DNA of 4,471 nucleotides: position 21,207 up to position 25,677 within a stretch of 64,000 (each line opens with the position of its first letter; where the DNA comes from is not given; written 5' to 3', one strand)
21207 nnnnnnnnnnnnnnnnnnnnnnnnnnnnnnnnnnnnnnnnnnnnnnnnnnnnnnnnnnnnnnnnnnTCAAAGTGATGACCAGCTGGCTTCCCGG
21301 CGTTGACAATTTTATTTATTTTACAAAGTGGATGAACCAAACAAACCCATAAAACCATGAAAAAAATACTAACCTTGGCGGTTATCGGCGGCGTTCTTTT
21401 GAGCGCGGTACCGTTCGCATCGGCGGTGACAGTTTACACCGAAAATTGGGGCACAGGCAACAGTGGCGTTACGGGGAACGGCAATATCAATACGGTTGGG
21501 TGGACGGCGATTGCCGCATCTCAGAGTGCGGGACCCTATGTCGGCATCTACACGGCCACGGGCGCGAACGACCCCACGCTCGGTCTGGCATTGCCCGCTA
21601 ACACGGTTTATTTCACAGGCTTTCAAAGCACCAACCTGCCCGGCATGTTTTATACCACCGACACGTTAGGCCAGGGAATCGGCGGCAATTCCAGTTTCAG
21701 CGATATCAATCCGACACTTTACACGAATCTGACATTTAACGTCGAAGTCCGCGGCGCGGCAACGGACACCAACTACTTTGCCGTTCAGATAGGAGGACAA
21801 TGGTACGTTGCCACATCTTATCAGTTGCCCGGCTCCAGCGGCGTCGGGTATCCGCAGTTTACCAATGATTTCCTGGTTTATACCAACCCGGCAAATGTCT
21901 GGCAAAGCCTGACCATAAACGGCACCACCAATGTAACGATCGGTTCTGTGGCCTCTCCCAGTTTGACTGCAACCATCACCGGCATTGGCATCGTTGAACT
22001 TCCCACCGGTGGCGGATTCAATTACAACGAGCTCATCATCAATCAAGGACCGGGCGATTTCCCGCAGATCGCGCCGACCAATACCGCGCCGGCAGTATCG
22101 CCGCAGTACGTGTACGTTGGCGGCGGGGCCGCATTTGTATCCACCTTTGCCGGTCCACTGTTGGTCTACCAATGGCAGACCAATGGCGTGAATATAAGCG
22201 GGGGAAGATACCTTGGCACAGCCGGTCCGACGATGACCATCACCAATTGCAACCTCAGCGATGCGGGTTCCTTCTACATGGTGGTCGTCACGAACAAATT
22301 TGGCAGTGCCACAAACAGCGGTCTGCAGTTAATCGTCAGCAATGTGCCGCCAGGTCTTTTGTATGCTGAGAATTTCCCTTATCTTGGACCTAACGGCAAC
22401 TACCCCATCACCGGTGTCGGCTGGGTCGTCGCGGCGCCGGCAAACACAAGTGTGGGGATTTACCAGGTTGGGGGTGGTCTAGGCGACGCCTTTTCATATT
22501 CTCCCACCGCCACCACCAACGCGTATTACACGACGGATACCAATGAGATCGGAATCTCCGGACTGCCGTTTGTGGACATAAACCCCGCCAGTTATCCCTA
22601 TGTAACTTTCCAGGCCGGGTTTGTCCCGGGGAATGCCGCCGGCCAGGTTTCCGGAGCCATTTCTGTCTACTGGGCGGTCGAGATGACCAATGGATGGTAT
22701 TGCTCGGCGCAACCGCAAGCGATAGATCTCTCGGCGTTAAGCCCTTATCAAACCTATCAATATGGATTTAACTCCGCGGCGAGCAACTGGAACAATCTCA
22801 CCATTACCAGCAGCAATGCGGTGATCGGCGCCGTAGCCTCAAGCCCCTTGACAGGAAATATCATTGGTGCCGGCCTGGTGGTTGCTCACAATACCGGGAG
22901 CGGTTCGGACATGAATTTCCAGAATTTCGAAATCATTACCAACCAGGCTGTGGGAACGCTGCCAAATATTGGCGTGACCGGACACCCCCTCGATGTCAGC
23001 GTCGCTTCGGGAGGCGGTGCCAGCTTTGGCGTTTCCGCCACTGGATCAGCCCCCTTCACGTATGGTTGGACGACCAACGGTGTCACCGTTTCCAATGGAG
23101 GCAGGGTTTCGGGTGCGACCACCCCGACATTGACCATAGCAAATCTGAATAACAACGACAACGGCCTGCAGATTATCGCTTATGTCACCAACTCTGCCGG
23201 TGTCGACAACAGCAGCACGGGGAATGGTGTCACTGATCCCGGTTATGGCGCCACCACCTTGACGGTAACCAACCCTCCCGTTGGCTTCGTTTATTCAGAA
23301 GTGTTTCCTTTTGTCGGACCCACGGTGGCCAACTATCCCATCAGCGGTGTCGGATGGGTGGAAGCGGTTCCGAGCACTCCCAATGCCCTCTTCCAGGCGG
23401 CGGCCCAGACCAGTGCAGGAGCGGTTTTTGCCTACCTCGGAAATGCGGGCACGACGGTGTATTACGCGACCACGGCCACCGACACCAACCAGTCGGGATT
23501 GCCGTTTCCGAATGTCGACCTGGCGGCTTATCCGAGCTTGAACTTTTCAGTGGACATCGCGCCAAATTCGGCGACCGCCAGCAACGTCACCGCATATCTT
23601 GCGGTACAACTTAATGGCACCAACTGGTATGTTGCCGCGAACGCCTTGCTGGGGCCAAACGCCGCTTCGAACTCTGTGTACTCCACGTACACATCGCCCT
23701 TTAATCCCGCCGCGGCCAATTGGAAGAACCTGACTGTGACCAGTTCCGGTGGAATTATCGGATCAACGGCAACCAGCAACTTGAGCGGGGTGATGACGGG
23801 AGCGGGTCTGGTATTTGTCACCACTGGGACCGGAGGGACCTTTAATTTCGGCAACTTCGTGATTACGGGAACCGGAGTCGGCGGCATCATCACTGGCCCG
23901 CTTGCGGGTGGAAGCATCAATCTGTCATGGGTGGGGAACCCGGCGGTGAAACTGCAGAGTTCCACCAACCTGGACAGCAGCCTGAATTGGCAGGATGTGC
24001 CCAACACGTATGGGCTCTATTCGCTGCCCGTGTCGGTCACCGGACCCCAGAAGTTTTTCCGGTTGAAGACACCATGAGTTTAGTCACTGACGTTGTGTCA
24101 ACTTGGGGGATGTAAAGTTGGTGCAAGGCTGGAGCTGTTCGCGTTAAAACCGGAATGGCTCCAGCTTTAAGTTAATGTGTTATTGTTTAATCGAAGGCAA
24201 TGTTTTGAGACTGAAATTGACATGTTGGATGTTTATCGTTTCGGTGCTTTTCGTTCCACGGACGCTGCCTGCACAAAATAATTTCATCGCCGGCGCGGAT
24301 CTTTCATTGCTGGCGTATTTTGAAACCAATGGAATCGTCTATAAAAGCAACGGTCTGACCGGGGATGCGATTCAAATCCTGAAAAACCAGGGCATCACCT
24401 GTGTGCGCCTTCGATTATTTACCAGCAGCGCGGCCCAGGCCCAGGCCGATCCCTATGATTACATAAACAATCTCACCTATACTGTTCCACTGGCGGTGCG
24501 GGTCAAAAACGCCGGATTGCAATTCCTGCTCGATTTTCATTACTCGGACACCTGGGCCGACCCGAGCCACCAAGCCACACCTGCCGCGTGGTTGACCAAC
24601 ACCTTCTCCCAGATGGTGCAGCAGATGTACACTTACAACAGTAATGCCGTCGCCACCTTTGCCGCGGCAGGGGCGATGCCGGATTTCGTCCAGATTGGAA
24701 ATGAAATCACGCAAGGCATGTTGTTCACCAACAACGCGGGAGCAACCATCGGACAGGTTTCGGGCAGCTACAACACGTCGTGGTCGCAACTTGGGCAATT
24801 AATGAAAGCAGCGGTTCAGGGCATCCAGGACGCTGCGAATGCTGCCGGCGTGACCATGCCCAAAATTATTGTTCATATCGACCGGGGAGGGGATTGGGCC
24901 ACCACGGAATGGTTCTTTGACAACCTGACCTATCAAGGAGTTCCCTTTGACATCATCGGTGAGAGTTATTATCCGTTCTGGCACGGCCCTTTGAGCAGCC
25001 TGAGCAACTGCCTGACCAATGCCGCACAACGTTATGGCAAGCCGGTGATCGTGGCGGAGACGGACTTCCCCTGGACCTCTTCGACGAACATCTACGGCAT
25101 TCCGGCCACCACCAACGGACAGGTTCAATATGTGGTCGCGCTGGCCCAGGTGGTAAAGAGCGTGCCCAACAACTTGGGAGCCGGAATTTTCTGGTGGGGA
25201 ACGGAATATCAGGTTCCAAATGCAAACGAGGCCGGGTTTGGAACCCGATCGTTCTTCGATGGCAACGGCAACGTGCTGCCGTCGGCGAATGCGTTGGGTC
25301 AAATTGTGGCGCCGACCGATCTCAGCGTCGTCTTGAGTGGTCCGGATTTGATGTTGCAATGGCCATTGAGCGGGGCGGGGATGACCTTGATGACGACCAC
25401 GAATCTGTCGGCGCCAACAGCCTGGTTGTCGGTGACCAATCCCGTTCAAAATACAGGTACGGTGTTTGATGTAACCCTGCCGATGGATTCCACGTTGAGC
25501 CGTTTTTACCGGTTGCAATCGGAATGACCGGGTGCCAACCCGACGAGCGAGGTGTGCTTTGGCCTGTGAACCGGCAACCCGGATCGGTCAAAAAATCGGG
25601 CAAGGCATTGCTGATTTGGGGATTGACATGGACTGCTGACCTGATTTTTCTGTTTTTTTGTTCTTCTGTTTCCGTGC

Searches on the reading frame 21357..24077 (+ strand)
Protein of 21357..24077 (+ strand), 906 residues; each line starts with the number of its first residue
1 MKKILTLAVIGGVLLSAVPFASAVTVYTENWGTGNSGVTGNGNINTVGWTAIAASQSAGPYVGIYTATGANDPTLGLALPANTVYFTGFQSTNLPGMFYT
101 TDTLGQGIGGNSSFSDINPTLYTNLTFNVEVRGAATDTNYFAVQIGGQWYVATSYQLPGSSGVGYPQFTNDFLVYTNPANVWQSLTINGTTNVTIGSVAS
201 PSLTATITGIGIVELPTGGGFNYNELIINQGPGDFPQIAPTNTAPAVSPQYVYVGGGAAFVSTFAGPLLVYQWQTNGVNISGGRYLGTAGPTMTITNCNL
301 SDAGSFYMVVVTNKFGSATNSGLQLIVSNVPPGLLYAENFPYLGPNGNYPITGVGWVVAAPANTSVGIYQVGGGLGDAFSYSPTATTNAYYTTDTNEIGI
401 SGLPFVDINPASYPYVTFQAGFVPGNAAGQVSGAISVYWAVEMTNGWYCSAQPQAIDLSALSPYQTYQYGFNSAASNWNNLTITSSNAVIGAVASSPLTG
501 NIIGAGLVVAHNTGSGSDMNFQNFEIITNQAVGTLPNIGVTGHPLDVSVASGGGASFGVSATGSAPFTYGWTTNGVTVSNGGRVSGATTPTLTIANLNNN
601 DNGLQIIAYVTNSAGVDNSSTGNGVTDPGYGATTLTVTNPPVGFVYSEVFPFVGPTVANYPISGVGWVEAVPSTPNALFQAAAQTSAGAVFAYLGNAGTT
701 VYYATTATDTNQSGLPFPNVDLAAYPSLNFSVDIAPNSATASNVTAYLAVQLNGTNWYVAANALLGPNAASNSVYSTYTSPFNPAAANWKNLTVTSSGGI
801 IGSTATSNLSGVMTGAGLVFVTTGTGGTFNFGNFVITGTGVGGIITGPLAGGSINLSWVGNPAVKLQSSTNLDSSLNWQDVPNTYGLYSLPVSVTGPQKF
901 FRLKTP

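Call 9: search_protein_families(library=pfam, proteins=[window:21357-24077:+])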
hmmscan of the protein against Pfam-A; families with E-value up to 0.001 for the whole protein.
window:21357-24077:+ (906 aa): 3 families
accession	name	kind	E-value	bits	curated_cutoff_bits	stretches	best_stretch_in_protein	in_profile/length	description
PF07679.22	I-set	-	4.5e-10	39.9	23.7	1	541-620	4-85/90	Immunoglobulin I-set domain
PF13927.12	Ig_3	-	2.5e-07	31.5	30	0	540-603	4-70/78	Immunoglobulin domain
PF07686.23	V-set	-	0.00074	20.1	26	0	270-327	47-108/109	Immunoglobulin V-set domain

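Call 21: search_protein_families(library=pfam, max_evalue=0.01, proteins=[window:21357-24077:+])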
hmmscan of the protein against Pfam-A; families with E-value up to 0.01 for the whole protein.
window:21357-24077:+ (906 aa): 3 families
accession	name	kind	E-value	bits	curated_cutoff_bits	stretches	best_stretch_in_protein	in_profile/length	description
PF07679.22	I-set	-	4.5e-10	39.9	23.7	1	541-620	4-85/90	Immunoglobulin I-set domain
PF13927.12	Ig_3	-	2.5e-07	31.5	30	1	540-603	4-70/78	Immunoglobulin domain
PF07686.23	V-set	-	0.00074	20.1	26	0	270-327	47-108/109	Immunoglobulin V-set domain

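Call 22: search_protein_families(library=ncbifam, max_evalue=0.01, proteins=[window:21357-24077:+])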
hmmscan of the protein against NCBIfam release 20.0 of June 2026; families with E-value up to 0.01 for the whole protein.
window:21357-24077:+ (906 aa): 0 families

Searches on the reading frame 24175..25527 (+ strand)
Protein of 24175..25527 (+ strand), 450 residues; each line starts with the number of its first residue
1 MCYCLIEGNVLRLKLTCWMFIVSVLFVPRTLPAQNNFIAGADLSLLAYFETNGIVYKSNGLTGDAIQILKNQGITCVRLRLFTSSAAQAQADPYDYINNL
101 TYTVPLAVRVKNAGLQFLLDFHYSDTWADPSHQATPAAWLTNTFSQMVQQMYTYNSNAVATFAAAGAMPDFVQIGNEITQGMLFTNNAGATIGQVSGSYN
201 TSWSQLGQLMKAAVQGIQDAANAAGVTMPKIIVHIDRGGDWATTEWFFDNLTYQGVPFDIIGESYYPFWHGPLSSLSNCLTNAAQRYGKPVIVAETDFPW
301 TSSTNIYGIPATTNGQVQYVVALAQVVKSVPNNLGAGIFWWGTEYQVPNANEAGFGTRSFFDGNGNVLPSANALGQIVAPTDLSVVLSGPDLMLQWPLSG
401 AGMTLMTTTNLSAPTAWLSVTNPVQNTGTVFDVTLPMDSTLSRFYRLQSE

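Call 9: search_protein_families(library=pfam, proteins=[window:24175-25527:+])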
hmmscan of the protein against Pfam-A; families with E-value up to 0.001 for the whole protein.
window:24175-25527:+ (450 aa): 1 family
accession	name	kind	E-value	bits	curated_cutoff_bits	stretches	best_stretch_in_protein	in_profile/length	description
PF07745.19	Glyco_hydro_53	-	1.3e-86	291.1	24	1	38-373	1-339/340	Glycosyl hydrolase family 53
